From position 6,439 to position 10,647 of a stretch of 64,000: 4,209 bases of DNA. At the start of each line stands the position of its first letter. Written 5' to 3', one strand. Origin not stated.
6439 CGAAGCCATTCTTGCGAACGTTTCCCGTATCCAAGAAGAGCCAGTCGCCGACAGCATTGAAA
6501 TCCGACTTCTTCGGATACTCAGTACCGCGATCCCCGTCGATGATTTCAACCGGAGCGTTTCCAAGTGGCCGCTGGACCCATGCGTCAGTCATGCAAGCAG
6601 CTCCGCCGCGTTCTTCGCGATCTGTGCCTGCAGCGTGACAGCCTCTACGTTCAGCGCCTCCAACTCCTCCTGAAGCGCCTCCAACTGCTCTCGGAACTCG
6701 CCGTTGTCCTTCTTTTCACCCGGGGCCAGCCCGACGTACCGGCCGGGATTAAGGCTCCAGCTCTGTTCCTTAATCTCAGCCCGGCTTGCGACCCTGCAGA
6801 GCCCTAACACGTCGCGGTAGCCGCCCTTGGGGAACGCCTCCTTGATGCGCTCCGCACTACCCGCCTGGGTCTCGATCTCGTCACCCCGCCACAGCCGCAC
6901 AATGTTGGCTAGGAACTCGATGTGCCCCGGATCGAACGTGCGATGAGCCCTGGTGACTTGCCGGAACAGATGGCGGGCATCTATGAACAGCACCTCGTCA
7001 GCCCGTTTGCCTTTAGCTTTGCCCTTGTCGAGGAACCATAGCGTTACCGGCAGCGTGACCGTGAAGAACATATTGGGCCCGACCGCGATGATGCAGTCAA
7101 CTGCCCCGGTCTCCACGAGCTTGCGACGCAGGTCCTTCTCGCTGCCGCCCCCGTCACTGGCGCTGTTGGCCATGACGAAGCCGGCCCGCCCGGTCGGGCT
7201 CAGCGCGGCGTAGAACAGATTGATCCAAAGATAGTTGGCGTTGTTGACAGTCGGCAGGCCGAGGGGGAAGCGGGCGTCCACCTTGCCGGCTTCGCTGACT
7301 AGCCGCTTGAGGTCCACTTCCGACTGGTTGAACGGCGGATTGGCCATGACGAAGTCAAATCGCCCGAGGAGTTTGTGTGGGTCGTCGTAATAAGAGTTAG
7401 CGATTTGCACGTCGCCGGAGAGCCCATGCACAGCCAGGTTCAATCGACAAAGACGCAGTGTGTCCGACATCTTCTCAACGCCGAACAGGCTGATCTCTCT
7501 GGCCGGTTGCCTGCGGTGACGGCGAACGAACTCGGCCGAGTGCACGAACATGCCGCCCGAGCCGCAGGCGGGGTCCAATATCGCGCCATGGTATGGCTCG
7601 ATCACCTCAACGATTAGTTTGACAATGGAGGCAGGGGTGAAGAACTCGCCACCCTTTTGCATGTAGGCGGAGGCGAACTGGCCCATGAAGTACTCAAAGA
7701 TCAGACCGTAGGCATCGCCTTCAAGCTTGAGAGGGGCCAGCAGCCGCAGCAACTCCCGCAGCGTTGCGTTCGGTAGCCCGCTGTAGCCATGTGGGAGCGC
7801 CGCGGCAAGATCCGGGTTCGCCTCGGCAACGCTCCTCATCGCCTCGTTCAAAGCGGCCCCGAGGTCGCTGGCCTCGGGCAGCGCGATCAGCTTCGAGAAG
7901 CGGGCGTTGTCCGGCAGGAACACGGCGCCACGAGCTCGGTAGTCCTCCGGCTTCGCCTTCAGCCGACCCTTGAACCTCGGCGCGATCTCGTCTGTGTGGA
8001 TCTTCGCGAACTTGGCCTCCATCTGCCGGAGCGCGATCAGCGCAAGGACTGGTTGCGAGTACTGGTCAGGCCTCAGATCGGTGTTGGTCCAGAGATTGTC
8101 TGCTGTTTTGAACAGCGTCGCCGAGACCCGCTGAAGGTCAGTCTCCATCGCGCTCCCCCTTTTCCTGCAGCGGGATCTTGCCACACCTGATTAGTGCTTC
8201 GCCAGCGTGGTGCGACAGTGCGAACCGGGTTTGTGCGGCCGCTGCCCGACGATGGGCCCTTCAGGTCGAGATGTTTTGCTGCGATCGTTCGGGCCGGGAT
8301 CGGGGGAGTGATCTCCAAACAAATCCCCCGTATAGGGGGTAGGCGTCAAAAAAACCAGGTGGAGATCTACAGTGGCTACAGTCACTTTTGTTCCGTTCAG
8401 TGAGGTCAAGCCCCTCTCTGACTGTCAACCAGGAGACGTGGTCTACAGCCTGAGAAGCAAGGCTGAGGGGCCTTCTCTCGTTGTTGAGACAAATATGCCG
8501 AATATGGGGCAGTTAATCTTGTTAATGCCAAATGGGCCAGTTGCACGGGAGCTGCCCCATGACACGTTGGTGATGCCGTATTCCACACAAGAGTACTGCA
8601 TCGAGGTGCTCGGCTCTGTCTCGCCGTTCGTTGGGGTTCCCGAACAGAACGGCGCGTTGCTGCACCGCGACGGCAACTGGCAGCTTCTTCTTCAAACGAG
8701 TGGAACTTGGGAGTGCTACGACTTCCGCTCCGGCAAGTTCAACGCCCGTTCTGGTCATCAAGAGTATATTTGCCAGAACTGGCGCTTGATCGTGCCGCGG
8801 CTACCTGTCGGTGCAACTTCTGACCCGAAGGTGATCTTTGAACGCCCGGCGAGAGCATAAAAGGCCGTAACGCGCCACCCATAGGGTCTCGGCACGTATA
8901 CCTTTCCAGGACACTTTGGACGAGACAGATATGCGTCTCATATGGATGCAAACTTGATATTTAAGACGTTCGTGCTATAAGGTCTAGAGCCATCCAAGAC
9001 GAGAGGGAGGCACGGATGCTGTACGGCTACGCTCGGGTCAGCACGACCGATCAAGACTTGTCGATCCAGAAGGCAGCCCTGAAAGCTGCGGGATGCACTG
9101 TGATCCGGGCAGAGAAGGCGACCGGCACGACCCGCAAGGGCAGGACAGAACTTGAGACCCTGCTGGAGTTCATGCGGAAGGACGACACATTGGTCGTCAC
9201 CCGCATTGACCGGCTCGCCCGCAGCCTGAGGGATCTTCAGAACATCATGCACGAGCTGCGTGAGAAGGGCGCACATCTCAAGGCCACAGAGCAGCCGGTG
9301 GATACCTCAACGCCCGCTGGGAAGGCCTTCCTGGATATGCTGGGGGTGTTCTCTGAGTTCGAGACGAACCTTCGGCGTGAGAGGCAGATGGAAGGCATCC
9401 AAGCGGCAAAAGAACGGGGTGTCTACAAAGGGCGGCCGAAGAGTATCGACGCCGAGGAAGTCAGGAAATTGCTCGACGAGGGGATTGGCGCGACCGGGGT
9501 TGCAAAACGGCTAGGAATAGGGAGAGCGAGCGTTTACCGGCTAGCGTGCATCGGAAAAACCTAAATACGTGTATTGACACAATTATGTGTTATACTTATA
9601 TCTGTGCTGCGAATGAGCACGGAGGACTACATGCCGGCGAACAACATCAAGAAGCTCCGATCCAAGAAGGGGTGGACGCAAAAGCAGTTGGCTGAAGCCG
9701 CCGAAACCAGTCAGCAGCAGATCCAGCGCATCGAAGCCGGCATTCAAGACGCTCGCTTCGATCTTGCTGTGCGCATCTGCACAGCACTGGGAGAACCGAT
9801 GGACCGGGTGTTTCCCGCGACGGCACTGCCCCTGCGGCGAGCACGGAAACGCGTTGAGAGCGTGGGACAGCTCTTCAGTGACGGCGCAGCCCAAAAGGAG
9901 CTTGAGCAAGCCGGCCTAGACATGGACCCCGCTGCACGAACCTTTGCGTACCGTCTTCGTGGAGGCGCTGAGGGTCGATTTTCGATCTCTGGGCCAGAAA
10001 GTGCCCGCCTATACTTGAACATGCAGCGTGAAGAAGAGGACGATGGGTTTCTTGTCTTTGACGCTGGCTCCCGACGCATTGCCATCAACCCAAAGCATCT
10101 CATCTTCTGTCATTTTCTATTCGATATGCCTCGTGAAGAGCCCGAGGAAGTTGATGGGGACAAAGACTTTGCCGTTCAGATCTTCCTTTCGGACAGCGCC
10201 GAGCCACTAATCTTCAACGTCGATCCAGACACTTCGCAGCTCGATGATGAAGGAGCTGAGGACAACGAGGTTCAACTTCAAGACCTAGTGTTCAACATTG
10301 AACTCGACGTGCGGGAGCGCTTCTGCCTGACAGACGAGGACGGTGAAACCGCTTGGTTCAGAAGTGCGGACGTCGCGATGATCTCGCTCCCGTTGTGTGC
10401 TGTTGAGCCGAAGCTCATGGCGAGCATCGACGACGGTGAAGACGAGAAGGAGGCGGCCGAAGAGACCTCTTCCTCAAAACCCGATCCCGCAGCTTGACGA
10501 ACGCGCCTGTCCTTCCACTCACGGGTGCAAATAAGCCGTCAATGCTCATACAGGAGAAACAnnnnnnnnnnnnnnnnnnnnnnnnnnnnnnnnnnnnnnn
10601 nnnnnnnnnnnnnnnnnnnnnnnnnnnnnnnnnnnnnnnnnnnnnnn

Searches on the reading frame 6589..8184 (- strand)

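Call 78: search_protein_families(library=pfam, proteins=[window:6589-8184:-], max_evalue=0.001)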
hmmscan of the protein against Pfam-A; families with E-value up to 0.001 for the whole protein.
window:6589-8184:- (531 aa): 4 families
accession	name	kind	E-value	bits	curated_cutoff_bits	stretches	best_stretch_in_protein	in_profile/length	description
PF02384.22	N6_Mtase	-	3.6e-75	253.6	20.4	1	156-486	3-305/311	N-6 DNA Methylase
PF12161.14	HsdM_N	-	3.7e-12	47.5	24.5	1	22-132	3-110/135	HsdM N-terminal domain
PF01170.24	UPF0020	-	1e-05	25.8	22.3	1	201-288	31-134/197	RMKL-like, methyltransferase domain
PF05175.20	MTS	-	1.4e-05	25.2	23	1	189-291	21-114/170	Methyltransferase small domain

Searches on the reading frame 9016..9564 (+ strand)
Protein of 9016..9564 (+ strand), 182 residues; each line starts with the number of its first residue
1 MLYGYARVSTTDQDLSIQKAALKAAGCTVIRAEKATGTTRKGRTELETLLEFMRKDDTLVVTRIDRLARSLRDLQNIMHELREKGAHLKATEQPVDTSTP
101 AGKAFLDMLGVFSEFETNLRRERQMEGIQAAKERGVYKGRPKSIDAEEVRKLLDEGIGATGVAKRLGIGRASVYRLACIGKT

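Call 78: search_protein_families(library=pfam, proteins=[window:9016-9564:+], max_evalue=0.001)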
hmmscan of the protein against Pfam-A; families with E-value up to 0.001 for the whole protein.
window:9016-9564:+ (182 aa): 2 families
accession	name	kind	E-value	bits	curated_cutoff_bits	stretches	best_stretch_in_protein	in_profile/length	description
PF00239.26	Resolvase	-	1.6e-40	139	23.3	1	3-136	2-144/145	Resolvase, N terminal domain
PF02796.21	HTH_7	-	3.8e-10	40.2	23.8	1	139-175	1-40/45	Helix-turn-helix domain of resolvase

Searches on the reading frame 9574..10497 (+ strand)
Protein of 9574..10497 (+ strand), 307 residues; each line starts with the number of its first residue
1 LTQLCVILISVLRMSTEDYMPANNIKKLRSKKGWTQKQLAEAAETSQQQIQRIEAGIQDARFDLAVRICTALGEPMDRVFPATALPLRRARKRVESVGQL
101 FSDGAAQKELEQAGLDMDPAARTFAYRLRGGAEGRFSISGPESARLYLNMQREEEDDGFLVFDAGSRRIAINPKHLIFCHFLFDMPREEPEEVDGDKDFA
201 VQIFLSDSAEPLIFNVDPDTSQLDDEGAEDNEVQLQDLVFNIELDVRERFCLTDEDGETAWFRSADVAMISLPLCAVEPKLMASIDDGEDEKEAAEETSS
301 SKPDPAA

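Call 78: search_protein_families(library=pfam, proteins=[window:9574-10497:+], max_evalue=0.001)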
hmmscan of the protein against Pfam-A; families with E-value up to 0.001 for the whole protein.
window:9574-10497:+ (307 aa): 4 families
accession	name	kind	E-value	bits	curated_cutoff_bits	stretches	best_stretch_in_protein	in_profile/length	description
PF01381.28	HTH_3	-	1.6e-12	47.7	23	1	25-77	1-53/55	Helix-turn-helix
PF13560.12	HTH_31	-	1.6e-09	38.3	27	1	26-75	7-57/64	Helix-turn-helix domain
PF12844.13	HTH_19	-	1.1e-06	28.9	30.2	1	23-75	2-54/64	Helix-turn-helix domain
PF13443.12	HTH_26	-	3.8e-05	24.3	22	1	24-73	1-51/63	Cro/C1-type HTH DNA-binding domain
